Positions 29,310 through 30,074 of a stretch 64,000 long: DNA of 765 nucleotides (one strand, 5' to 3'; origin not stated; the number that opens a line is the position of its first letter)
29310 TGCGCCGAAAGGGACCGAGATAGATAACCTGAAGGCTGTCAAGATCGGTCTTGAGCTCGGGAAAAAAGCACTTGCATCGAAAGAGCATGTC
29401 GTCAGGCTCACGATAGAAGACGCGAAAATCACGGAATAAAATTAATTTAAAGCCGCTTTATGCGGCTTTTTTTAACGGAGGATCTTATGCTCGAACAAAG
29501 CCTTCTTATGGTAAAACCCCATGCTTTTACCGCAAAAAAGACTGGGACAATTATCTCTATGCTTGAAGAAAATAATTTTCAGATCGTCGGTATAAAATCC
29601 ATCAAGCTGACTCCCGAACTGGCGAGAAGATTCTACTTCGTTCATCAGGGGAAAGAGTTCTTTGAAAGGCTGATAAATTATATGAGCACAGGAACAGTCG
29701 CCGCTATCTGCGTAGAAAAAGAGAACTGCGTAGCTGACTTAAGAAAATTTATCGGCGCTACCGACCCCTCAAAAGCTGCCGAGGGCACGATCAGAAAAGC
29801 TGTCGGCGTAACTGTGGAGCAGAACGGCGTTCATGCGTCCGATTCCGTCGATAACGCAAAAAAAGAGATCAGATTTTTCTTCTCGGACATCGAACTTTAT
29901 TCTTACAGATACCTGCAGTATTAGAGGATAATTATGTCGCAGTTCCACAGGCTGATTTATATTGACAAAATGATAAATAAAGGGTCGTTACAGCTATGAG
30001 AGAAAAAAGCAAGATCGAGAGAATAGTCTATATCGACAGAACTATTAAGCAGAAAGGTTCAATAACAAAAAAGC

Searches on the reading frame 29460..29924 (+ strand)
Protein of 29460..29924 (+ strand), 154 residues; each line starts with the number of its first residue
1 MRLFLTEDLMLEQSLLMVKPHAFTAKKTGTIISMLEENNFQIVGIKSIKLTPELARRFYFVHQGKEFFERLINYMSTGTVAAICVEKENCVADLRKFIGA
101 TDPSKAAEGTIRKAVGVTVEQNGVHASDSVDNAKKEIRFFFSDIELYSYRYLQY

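Call 4: search_protein_families(library=pfam, proteins=[window:29460-29924:+], max_evalue=0.01)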
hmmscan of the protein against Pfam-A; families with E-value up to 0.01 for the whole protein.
window:29460-29924:+ (154 aa): 1 family
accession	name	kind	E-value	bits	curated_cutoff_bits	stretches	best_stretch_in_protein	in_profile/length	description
PF00334.24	NDK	-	3.6e-46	156.8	27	1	12-145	1-134/135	Nucleoside diphosphate kinase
